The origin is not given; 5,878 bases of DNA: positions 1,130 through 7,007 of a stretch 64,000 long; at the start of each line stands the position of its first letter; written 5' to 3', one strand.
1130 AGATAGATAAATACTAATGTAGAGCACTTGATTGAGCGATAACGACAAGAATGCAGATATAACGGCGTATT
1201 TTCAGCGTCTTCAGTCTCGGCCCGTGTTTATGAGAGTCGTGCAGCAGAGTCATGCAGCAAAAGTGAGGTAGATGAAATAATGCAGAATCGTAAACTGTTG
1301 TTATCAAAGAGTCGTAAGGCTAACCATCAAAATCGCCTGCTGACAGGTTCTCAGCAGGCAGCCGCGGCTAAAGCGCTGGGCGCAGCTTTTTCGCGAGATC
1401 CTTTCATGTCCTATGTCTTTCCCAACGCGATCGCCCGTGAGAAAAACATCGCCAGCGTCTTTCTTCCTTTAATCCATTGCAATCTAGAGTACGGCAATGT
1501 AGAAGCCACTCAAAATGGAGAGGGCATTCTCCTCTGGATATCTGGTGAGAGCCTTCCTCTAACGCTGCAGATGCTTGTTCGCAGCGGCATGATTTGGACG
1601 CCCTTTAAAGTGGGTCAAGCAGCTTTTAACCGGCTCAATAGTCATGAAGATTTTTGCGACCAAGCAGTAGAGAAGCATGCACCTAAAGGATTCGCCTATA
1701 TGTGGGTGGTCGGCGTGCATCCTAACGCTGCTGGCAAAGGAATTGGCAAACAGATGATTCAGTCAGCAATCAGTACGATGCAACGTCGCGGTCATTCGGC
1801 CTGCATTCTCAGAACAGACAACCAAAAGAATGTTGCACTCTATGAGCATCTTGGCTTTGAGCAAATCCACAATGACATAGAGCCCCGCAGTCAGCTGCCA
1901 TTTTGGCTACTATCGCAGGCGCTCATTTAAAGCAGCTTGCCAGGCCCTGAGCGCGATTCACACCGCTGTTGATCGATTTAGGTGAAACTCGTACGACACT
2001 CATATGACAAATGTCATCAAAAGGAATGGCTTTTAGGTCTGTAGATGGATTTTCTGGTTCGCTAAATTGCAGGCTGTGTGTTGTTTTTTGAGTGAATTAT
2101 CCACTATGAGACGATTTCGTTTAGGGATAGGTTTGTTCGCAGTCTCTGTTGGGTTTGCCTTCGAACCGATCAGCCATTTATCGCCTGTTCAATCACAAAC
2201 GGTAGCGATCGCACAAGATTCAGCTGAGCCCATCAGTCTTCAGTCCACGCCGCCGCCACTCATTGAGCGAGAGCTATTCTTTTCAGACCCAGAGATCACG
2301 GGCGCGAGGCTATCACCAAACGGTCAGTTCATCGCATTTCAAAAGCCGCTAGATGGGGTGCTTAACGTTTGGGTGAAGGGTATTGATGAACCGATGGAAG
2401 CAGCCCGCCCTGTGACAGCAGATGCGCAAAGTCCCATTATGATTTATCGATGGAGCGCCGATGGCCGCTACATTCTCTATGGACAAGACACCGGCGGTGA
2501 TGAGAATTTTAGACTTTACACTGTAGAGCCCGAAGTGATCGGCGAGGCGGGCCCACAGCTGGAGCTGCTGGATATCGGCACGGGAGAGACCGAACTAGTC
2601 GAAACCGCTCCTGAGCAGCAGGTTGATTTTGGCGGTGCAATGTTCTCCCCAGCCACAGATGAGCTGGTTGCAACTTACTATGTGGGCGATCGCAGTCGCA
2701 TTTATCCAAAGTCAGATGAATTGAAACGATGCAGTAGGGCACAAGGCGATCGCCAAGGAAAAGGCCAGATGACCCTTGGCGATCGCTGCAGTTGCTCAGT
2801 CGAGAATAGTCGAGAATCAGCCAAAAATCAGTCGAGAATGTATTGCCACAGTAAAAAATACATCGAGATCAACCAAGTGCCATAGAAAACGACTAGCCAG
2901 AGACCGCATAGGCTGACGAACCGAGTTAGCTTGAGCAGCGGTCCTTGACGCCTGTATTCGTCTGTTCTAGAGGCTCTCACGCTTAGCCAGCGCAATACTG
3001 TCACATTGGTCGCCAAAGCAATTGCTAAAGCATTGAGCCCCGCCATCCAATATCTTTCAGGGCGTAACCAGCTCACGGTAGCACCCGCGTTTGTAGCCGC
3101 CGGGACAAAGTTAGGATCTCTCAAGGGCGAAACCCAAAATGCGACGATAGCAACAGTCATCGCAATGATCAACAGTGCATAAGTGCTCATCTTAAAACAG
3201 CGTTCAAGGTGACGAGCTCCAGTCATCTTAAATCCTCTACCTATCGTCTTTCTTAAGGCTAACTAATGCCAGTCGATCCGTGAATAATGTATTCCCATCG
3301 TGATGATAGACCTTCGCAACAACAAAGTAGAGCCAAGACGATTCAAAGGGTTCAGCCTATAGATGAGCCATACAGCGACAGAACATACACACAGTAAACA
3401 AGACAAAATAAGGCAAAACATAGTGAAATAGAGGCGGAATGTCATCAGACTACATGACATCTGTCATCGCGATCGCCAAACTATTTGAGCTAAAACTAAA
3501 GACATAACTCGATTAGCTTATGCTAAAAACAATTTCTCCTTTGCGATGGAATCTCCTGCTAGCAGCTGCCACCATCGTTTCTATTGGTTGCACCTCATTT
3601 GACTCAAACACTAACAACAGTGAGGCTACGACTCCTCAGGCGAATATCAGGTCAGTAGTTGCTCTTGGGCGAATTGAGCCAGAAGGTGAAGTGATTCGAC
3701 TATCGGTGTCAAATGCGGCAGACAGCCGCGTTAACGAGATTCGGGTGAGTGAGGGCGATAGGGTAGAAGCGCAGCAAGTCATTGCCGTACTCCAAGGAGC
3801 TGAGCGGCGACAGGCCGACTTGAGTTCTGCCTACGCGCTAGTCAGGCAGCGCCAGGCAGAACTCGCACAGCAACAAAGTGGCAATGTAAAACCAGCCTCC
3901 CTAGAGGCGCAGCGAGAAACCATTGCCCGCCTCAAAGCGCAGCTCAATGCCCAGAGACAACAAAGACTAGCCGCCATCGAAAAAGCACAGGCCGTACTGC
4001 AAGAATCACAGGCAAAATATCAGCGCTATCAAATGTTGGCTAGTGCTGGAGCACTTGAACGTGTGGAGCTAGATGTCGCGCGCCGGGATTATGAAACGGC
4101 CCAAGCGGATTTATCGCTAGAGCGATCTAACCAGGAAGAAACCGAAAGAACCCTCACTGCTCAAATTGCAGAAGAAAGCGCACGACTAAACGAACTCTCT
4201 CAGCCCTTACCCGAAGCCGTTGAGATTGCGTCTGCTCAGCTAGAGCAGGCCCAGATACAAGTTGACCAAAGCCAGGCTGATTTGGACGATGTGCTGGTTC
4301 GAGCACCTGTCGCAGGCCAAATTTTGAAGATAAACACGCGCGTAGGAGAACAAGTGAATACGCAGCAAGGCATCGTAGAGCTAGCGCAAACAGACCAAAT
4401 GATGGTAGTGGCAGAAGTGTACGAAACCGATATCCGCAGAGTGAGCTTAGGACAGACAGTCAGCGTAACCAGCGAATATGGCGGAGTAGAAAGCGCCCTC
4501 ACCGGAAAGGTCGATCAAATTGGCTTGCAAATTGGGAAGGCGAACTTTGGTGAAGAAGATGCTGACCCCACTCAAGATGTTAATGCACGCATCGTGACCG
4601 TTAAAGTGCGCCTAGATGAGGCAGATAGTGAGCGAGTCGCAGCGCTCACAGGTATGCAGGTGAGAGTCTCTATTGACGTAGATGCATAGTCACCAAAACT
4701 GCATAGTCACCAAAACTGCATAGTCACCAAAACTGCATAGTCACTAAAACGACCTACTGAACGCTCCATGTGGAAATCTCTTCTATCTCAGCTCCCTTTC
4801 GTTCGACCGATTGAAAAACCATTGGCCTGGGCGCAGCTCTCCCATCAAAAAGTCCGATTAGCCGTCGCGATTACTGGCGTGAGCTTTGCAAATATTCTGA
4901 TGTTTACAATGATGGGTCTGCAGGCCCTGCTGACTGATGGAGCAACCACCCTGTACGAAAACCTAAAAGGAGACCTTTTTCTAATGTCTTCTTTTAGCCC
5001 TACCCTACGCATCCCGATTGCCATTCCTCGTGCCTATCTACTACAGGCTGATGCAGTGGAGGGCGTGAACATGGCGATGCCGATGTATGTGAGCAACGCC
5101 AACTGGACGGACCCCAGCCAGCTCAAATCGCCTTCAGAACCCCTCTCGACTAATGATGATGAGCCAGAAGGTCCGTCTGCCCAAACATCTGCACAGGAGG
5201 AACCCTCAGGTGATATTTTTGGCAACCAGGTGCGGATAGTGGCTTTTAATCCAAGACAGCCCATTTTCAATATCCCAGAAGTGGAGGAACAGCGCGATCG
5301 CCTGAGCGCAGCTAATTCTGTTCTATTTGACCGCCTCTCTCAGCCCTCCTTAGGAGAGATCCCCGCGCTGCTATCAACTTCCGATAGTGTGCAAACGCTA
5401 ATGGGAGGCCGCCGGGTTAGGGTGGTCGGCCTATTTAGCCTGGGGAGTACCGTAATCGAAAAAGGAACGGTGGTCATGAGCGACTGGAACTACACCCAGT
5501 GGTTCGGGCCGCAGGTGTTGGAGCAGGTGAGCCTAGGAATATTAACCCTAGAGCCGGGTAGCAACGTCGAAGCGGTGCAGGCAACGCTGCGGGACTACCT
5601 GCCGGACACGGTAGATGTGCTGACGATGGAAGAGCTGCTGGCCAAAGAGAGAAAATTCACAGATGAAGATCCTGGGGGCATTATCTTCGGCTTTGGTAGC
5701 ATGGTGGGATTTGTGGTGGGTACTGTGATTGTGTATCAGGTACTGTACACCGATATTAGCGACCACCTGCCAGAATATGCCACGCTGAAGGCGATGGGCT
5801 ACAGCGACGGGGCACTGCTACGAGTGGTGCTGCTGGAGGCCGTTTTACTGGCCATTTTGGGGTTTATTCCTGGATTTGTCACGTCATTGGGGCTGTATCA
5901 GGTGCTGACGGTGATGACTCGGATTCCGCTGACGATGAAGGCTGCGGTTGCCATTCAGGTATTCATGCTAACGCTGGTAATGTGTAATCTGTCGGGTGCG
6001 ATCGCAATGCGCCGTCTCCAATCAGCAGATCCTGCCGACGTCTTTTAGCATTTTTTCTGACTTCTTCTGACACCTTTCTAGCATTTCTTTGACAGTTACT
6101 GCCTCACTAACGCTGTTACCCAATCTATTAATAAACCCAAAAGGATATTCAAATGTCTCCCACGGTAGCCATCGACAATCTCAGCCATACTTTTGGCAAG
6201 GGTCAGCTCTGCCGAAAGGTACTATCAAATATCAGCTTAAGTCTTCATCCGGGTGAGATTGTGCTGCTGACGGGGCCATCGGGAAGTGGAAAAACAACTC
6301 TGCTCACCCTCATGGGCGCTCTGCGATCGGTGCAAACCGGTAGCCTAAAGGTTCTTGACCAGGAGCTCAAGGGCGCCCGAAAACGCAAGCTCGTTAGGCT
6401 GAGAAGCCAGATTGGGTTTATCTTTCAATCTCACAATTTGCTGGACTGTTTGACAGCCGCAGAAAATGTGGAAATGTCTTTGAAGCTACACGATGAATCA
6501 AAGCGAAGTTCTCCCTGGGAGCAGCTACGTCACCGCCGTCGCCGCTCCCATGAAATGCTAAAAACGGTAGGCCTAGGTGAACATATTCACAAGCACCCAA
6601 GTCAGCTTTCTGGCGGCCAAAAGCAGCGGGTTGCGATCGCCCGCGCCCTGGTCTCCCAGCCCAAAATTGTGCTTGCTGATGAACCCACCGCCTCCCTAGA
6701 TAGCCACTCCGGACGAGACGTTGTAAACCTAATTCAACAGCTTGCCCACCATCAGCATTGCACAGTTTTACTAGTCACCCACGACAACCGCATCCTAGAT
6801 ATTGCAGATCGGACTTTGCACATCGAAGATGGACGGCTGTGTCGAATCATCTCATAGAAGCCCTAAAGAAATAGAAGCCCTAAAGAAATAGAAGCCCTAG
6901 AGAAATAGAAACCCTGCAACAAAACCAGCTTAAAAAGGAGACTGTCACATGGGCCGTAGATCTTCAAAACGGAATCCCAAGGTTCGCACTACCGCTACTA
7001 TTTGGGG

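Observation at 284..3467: Recurring 14-bp operator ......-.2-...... defines a candidate export/detox regulon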

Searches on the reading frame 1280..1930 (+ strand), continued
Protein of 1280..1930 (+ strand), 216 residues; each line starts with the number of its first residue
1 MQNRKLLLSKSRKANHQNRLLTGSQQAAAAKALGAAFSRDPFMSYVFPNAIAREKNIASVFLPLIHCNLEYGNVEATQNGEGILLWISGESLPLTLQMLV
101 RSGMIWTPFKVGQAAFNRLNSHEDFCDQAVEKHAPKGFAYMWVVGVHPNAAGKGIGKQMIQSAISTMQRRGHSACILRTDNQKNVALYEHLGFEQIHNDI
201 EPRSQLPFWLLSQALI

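Call 47: search_protein_families(library=pfam, proteins=[L085:8095-8685:-, L081:4338-6314:-, L042:1774-3072:-, L009:6703-8403:-, L010:10709-12199:+, L015:2400-3629:-, L033:6924-8660:-, L035:749-3205:-, L008:3888-4640:-, L050:5183-6118:-], max_evalue=0.001)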
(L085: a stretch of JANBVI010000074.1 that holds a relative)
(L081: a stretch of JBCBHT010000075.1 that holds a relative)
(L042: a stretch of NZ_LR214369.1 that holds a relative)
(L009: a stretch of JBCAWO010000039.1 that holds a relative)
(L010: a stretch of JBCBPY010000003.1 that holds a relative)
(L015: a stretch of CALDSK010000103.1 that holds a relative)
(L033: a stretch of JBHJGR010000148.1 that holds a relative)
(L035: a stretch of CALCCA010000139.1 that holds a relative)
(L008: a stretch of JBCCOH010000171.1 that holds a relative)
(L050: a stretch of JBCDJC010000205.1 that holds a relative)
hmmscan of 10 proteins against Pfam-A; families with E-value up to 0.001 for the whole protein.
L085:8095-8685:- (196 aa): 0 families

L081:4338-6314:- (658 aa): 5 families
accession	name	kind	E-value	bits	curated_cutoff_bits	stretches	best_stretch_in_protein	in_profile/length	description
PF01103.29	Omp85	-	1.3e-68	232.3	24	1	322-658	1-325/325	Omp85 superfamily domain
PF07244.20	POTRA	-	1.3e-26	93.5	21.3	3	140-214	2-79/79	Surface antigen variable number repeat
PF08479.16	POTRA_2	-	4.7e-10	39.6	24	1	141-214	3-76/76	POTRA domain, ShlB-type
PF25282.1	POTRA1_3_Toc75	-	4.8e-08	33.6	27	1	244-285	48-89/99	Toc75-like, POTRA domain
PF25280.1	POTRA2_Toc75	-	3.3e-05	24.4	27.5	1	169-214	67-111/112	Toc75-like, second POTRA domain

L042:1774-3072:- (432 aa): 5 families
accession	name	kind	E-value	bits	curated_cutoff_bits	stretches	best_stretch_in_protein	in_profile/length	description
PF03572.23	Peptidase_S41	-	6.5e-46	156.4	24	1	238-395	2-165/165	Peptidase family S41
PF17820.7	PDZ_6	-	7.4e-13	48.5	27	1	154-206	4-54/54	PDZ domain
PF00595.29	PDZ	-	9.6e-10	39.1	23.2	1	147-204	24-80/81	PDZ domain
PF13180.12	PDZ_2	-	1.3e-09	38.7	27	1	148-215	12-78/80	PDZ domain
PF14685.13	PDZ_Tricorn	-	0.00051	20.4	25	0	158-208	30-80/88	Tricorn protease PDZ domain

L009:6703-8403:- (566 aa): 4 families
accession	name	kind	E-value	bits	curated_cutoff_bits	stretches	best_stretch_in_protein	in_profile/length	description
PF09334.17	tRNA-synt_1g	-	9.9e-152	505.7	20.1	1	11-403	1-390/391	tRNA synthetases class I (M)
PF19303.5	Anticodon_3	-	2.5e-43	148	23.5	1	415-565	1-149/152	Anticodon binding domain of methionyl tRNA ligase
PF00133.28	tRNA-synt_1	-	1.1e-10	41.3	22.7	1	9-250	23-245/414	tRNA synthetases class I (I, L, M and V)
PF08264.19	Anticodon_1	-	1.1e-06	29.1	25.1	1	430-518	6-89/148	Anticodon-binding domain of tRNA ligase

L010:10709-12199:+ (496 aa): 1 family
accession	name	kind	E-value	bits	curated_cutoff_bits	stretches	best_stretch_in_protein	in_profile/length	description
PF03403.19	PAF-AH_p_II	-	1.3e-08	34.2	20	1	151-447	47-352/372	Platelet-activating factor acetylhydrolase, isoform II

L015:2400-3629:- (409 aa): 4 families
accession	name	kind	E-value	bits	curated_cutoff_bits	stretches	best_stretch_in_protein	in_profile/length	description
PF00196.25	GerE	-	5.5e-16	58.4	23.5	1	346-397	2-53/57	Bacterial regulatory proteins, luxR family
PF13185.12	GAF_2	-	5.1e-15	56.3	28.6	1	29-167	2-136/136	GAF domain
PF01590.32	GAF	-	2.8e-10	41.3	22.4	1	31-166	2-133/133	GAF domain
PF13492.12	GAF_3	-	0.00055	20.8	27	0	42-166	13-127/129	GAF domain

L033:6924-8660:- (578 aa): 1 family
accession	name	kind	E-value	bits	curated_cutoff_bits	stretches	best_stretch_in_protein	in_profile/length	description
PF02652.20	Lactate_perm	-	1.5e-104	351.1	27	1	27-567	3-518/522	L-lactate permease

L035:749-3205:- (818 aa): 0 families

L008:3888-4640:- (250 aa): 0 families

L050:5183-6118:- (311 aa): 2 families
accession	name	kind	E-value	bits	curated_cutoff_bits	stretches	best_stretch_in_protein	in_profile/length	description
PF00905.27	Transpeptidase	-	2.2e-39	135.9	22.1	1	110-302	37-295/299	Penicillin binding protein transpeptidase domain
PF13354.11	Beta-lactamase2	-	0.00054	19.8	22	0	171-271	92-192/214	Beta-lactamase enzyme family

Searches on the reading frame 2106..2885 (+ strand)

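Call 7: search_protein_families(library=pfam, proteins=[window:2106-2885:+], max_evalue=0.01)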
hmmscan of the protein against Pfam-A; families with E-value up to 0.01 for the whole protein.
window:2106-2885:+ (259 aa): 1 family
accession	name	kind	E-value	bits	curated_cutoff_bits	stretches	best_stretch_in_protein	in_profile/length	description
PF07676.18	PD40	-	0.00067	20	20.9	0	58-79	5-26/38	WD40-like Beta Propeller Repeat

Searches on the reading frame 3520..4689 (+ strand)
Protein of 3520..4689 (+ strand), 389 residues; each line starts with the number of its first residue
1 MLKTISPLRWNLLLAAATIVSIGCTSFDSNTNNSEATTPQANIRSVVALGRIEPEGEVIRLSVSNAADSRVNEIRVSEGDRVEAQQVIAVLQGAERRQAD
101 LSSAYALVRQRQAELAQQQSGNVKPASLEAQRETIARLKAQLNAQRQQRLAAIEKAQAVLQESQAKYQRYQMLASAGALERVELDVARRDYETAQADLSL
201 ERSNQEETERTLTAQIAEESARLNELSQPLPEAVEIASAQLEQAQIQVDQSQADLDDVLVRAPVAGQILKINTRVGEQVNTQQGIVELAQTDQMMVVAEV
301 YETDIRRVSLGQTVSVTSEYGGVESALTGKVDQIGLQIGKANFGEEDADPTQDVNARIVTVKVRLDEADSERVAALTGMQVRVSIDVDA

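Call 7: search_protein_families(library=pfam, proteins=[window:3520-4689:+], max_evalue=0.01)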
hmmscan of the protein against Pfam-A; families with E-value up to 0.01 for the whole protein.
window:3520-4689:+ (389 aa): 5 families
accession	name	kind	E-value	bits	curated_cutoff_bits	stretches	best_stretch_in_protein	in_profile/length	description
PF13437.12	HlyD_3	-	1.2e-12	48.9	22.2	1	260-342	2-79/106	HlyD family secretion protein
PF16576.10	HlyD_D23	-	3.1e-11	43.4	30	1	194-337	59-187/214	Barrel-sandwich domain of CusB or HlyD membrane-fusion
PF00364.28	Biotin_lipoyl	-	4.9e-05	23.5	22.1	0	71-92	16-37/73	Biotin-requiring enzyme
PF13533.13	Biotin_lipoyl_2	-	0.00095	19.4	29.8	0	62-91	2-31/32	Biotin-lipoyl like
PF08581.15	Tup_N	-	0.0046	17.7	28.7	0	184-218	6-40/77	Tup N-terminal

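Call 32: search_protein_families(library=ncbifam, proteins=[window:3520-4689:+], max_evalue=0.00001)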
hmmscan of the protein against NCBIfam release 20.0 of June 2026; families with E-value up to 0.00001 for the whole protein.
window:3520-4689:+ (389 aa): 12 families
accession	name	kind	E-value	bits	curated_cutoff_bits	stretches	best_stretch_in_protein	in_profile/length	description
TIGR02971.1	heterocyst_DevB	subfamily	4.4e-71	239.9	129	1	46-385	1-327/327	ABC exporter membrane fusion protein, DevB family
TIGR00998.1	8a0101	subfamily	5.3e-19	68.3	390.8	1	110-340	75-287/334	EmrA/EmrK family multidrug efflux transporter periplasmic adaptor subunit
TIGR01730.1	RND_mfp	subfamily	8.6e-18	64.4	94.9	1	233-387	110-246/322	efflux RND transporter periplasmic adaptor subunit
NF002939.0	PRK03598.1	equivalog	2.1e-14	53.5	393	1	66-331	50-277/332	secretion protein HlyD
TIGR01843.1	type_I_hlyD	subfamily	1.5e-13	50.5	208.65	1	111-387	122-398/422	HlyD family type I secretion periplasmic adaptor subunit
NF007785.0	PRK10476.1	equivalog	3.4e-12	45.9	376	1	128-341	102-291/347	multidrug transporter subunit MdtN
NF011715.0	PRK15136.1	equivalog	4.8e-11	41.9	563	1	137-386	113-346/390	multidrug efflux MFS transporter periplasmic adaptor subunit EmrA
TIGR00999.1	8a0102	subfamily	6.7e-10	38.5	319.3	1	164-341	17-174/271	CzcB/NccB family metal efflux transporter periplasmic adaptor subunit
NF007850.1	PRK10559.1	equivalog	1.8e-09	37.2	400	1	185-381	74-276/303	p-hydroxybenzoic acid efflux pump subunit AaeA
TIGR03794.1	NHLM_micro_HlyD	equivalog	1.6e-07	30.6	156.2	1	62-317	60-317/421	NHLP bacteriocin system secretion protein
NF008606.0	PRK11578.1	equivalog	1.7e-07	30.7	342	1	234-318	160-247/371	macrolide transporter subunit MacA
NF004173.0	PRK05641.1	equivalog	3.5e-06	27.7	199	0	197-288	26-115/153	putative acetyl-CoA carboxylase biotin carboxyl carrier protein subunit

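Call 42: find_related_loci(query=window:3520-4686:+, collection=metagenome_contigs, flank=3000)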
Query window:3520-4686:+ (389 aa) in metagenome_contigs; peptide patterns used: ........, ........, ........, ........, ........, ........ (x = any residue, [..] = any of these).
600 stretches matched a pattern (row limit reached: there are more); 31 encode a relative of the query (tblastn E <= 1e-3); 31 distinct loci.
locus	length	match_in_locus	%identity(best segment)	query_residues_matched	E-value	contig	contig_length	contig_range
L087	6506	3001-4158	80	1-388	0e+0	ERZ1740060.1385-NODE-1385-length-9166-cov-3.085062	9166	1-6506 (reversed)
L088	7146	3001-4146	77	8-388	0e+0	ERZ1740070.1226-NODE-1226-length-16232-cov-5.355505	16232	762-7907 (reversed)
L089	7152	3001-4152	73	8-389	9e-168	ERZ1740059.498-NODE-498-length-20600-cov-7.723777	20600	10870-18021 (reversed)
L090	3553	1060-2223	68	1-388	2e-167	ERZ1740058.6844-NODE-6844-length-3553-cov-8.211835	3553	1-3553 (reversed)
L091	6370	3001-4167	67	1-389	2e-155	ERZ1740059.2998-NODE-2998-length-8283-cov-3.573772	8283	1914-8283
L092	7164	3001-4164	67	1-388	9e-155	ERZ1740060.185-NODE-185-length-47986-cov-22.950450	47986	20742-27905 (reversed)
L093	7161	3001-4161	66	1-387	1e-154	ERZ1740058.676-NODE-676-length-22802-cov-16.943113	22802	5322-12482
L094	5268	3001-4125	67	7-383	2e-150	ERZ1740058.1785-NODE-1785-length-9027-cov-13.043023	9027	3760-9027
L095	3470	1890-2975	68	26-387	1e-152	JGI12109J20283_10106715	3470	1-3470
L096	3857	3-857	70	103-387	4e-119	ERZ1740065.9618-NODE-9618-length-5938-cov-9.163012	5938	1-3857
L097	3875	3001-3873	69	8-297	5e-116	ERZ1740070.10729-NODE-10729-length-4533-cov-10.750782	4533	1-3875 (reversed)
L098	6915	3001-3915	25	20-331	1e-13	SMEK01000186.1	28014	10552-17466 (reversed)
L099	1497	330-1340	26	57-371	2e-12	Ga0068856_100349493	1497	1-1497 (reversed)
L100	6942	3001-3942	25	57-338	6e-11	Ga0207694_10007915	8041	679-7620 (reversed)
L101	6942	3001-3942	25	57-338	1e-10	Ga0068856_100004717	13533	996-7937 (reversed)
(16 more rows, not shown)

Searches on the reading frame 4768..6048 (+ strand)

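Call 7: search_protein_families(library=pfam, proteins=[window:4768-6048:+], max_evalue=0.01)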
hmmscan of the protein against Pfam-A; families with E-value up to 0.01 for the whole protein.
window:4768-6048:+ (426 aa): 1 family
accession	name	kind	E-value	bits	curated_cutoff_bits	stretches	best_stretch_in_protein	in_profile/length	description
PF02687.27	FtsX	-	9.7e-14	51.9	25.5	1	311-418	4-116/120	FtsX-like permease C-terminal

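Call 32: search_protein_families(library=ncbifam, proteins=[window:4768-6048:+], max_evalue=0.00001)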
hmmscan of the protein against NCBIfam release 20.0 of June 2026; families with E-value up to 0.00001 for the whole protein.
window:4768-6048:+ (426 aa): 2 families
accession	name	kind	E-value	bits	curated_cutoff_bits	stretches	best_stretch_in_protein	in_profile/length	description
TIGR01185.1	devC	equivalog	1.7e-101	339.9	290.35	2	153-426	106-380/380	ABC transporter permease DevC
TIGR03434.1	ADOP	subfamily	4e-06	25.2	622.3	1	262-424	636-798/803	ADOP family duplicated permease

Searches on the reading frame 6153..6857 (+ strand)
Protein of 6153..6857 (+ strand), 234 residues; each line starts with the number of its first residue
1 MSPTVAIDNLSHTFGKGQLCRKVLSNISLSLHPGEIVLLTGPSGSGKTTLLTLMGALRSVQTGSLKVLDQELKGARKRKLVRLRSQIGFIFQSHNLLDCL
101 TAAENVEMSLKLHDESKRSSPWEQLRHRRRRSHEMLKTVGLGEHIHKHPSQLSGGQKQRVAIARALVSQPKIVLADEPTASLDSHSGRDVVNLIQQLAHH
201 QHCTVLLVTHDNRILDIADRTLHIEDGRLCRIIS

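Call 7: search_protein_families(library=pfam, proteins=[window:6153-6857:+], max_evalue=0.01)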
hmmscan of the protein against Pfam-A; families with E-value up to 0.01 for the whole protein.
window:6153-6857:+ (234 aa): 14 families
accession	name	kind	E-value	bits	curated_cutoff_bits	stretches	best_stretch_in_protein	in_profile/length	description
PF00005.33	ABC_tran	-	2.5e-35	122.5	25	1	24-180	1-137/137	ABC transporter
PF02463.25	SMC_N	-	8.1e-09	35.7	40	1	35-224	25-211/220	RecF/RecN/SMC N terminal domain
PF13304.12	AAA_21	-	1.1e-07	32.7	27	1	149-216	235-304/304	AAA domain, putative AbiEii toxin, Type IV TA system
PF13481.12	AAA_25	-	3.1e-05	24.1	27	1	31-55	30-54/195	AAA domain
PF13555.12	AAA_29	-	0.00017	21.7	27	1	30-51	18-39/61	P-loop containing region of AAA domain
PF13191.12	AAA_16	-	0.00024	22.1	32.6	1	34-198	24-124/167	AAA ATPase domain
PF13401.12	AAA_22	-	0.00073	20.3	27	0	35-60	6-31/130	AAA domain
PF25199.1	nSTAND_NTPase5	-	0.00082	19.7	34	1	32-52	39-59/145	Novel STAND NTPase 5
PF00437.27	T2SSE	-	0.0028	16.8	24.9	1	32-53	140-161/370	Type II/IV secretion system protein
PF13166.12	AAA_13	-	0.0029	16.8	36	0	167-212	524-571/713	AAA domain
PF20720.3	nSTAND3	-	0.0036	17.5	27.2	0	35-52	18-35/155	Novel STAND NTPase 3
PF13476.12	AAA_23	-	0.0051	17.9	27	1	35-53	20-38/201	AAA domain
PF00004.35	AAA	-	0.0085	17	21.2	0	37-54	1-18/131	ATPase family associated with various cellular activities (AAA)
PF20703.3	nSTAND1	-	0.0087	16.2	27.1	0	14-85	17-76/379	Novel STAND NTPase 1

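Call 32: search_protein_families(library=ncbifam, proteins=[window:6153-6857:+], max_evalue=0.00001)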
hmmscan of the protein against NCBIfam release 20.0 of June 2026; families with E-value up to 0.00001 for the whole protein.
window:6153-6857:+ (234 aa): 188 families (the best 25 are shown)
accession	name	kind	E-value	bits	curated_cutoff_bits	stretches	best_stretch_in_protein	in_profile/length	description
TIGR02982.1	heterocyst_DevA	subfamily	3.3e-100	334.2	295.8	1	5-229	2-219/220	ABC exporter ATP-binding subunit, DevA family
TIGR02211.1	LolD_lipo_ex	equivalog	9.3e-60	201.9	307.75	1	7-230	4-220/221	lipoprotein-releasing ABC transporter ATP-binding protein LolD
NF007826.0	PRK10535.1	equivalog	8.6e-55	186.2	966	1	1-230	1-222/648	macrolide ABC transporter ATP-binding protein/permease MacB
TIGR02673.1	FtsE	equivalog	1.1e-54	185.4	264.85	1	6-227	3-213/214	cell division ATP-binding protein FtsE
TIGR02315.1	ABC_phnC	equivalog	2.6e-51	174.4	266.1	1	6-228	3-223/243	phosphonate ABC transporter ATP-binding protein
TIGR03608.1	L_ocin_972_ABC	subfamily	4.1e-51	173.4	254.85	1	21-224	11-206/206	putative bacteriocin export ABC transporter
NF008639.0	PRK11629.1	equivalog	5.8e-50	169.9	360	1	6-231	8-226/234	lipoprotein-releasing ABC transporter ATP-binding protein LolD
NF038007.1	ABC_ATP_DarD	equivalog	1.1e-49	168.9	375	1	7-229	4-218/218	darobactin export ABC transporter ATP-binding protein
NF007879.0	PRK10584.1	equivalog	1.1e-46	159.4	336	1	5-229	7-224/228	putative ABC transporter ATP-binding protein YbbA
NF007027.0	PRK09493.1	equivalog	2.5e-45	154.7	379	1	7-230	4-215/240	glutamine ABC transporter ATP-binding protein GlnQ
TIGR03005.1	ectoine_ehuA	equivalog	3.1e-45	154.4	345.4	1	22-230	14-226/252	ectoine/hydroxyectoine ABC transporter ATP-binding protein EhuA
TIGR03265.1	PhnT2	equivalog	7.7e-45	153.6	457.7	1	3-230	3-214/353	putative 2-aminoethylphosphonate ABC transporter ATP-binding protein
NF008428.0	PRK11264.1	equivalog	1.2e-43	149.2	406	1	5-229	4-222/250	L-cystine ABC transporter ATP-binding protein TcyN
TIGR00968.1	3a0106s01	subfamily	2.2e-43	148.5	342.75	1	6-232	2-212/237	sulfate ABC transporter ATP-binding protein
TIGR02314.1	ABC_MetN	equivalog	4.2e-43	147.7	499.7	1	6-230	3-220/343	methionine ABC transporter ATP-binding protein MetN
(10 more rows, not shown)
